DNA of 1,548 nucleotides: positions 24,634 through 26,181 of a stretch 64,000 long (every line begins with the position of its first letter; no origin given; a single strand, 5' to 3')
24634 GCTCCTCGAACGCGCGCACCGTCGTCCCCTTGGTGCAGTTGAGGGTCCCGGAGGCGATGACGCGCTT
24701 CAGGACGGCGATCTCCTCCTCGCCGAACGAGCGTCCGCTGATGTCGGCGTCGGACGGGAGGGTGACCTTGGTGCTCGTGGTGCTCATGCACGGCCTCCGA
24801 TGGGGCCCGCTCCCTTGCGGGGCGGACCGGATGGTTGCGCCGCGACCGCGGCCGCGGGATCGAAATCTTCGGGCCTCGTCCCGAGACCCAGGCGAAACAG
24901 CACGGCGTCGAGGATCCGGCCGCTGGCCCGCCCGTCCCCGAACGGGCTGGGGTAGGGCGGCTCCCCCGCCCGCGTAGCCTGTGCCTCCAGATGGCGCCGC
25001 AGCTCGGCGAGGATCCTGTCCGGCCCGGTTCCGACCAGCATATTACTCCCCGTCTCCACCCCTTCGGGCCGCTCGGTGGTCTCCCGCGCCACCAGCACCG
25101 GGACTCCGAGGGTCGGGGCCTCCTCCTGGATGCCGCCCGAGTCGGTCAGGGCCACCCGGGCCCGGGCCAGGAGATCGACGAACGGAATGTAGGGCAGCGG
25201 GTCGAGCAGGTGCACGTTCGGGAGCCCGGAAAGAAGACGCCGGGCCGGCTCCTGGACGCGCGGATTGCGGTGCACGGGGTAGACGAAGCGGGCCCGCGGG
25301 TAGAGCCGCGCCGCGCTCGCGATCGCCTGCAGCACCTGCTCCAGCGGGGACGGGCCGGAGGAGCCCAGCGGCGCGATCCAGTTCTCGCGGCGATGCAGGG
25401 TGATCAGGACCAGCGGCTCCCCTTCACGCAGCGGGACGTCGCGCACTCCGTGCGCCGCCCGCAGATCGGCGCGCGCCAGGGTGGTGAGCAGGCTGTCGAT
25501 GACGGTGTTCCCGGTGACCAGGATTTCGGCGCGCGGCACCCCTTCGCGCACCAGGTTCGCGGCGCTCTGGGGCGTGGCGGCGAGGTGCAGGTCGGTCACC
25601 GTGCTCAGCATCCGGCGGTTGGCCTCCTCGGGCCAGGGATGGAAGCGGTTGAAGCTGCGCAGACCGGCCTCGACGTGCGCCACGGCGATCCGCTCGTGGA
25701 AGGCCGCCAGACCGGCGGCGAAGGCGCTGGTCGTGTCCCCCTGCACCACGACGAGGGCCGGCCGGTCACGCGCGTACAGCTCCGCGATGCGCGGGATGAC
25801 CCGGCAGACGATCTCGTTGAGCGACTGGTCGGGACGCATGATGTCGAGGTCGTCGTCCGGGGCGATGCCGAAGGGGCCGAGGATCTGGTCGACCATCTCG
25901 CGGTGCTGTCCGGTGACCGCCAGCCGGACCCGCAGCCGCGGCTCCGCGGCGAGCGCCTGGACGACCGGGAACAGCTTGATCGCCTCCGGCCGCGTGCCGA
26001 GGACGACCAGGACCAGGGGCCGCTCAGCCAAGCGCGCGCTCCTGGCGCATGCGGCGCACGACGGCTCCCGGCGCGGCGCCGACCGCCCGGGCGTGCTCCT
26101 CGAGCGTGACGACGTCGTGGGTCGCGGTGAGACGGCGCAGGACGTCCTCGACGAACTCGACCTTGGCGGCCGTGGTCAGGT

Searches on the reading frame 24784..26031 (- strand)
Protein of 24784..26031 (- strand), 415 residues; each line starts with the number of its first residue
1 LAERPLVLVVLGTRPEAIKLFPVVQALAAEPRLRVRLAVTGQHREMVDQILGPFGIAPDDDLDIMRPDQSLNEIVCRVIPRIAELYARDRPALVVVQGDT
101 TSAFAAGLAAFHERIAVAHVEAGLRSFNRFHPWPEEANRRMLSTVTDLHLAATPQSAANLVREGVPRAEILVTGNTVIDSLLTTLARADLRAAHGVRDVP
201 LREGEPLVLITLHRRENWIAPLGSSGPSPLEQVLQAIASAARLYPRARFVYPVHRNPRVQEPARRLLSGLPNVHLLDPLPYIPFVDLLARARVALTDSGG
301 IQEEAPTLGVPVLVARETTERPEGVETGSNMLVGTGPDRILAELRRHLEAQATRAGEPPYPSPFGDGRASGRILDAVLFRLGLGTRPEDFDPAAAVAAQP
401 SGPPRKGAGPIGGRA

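Call 8: search_protein_families(library=pfam, proteins=[window:24784-26031:-], max_evalue=0.01)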
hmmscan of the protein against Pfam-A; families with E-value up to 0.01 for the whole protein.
window:24784-26031:- (415 aa): 1 family
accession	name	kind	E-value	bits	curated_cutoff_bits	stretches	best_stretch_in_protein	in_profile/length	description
PF02350.25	Epimerase_2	-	4.5e-104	348.5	30.6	1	26-377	2-346/347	UDP-N-acetylglucosamine 2-epimerase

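Call 37: search_protein_families(library=ncbifam, proteins=[window:24784-26031:-], max_evalue=0.00001)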
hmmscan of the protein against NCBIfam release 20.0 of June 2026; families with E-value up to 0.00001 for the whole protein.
window:24784-26031:- (415 aa): 2 families
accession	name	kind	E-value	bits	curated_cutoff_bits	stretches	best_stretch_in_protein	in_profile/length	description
TIGR00236.1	wecB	equivalog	2.3e-122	408.7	210.15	1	7-379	3-364/366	non-hydrolyzing UDP-N-acetylglucosamine 2-epimerase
TIGR03568.1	NeuC_NnaA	equivalog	5e-19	68.4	235.9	1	7-375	3-363/365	UDP-N-acetylglucosamine 2-epimerase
